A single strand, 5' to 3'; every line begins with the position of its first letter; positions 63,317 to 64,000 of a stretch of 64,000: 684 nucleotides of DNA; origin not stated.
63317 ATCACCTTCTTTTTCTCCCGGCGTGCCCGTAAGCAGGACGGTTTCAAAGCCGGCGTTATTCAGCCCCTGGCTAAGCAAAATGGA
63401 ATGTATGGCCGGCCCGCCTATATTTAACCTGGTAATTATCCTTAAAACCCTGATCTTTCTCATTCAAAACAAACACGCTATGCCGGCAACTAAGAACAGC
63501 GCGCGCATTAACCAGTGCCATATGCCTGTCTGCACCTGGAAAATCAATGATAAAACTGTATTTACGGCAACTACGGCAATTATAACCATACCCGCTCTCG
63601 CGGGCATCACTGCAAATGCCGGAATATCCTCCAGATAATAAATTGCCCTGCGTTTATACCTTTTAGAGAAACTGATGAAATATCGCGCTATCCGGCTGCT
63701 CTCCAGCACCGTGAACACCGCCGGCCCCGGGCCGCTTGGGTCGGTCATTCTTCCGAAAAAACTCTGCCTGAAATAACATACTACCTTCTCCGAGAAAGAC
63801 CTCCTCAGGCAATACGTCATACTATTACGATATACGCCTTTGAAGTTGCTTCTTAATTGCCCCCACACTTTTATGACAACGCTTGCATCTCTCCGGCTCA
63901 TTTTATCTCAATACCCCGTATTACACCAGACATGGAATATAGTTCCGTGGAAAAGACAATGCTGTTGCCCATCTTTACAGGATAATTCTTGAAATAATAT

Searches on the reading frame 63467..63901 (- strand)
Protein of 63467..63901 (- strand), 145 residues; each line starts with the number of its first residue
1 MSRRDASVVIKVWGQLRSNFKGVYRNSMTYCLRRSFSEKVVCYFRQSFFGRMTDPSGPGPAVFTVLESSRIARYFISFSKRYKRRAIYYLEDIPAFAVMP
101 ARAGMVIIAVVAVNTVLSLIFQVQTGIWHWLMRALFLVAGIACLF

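Call 75: find_encoding_contigs(protein=window:63467-63901:-, flank=10000, max_places=2)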
Protein window:63467-63901:- (145 aa): 1 contig read that carries it; 1 place shown.
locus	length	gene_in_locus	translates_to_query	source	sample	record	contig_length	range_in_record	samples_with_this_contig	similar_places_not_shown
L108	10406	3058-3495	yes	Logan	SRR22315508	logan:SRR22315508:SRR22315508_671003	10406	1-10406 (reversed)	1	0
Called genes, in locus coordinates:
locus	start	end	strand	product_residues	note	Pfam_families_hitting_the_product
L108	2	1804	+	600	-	?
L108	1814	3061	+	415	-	PF14221:DUF4330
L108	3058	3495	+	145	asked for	-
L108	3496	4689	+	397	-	PF13439:Glyco_transf_4, PF13579:Glyco_trans_4_4, PF20706:GT4-conflict, PF00534:Glycos_transf_1, PF13692:Glyco_trans_1_4, PF13524:Glyco_trans_1_2 (weak)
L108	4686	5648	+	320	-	PF01073:3Beta_HSD, PF01370:Epimerase, PF02719:Polysacc_synt_2, PF04321:RmlD_sub_bind, PF16363:GDP_Man_Dehyd, PF07993:NAD_binding_4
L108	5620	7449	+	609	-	PF00953:Glycos_transf_4, PF13727:CoA_binding_3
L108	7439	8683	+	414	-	PF04932:Wzy_C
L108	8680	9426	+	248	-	PF00535:Glycos_transf_2, PF13641:Glyco_tranf_2_3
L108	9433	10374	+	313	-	PF01073:3Beta_HSD, PF01370:Epimerase, PF02719:Polysacc_synt_2, PF04321:RmlD_sub_bind, PF05368:NmrA (weak), PF07993:NAD_binding_4, PF13460:NAD_binding_10, PF16363:GDP_Man_Dehyd, +2 more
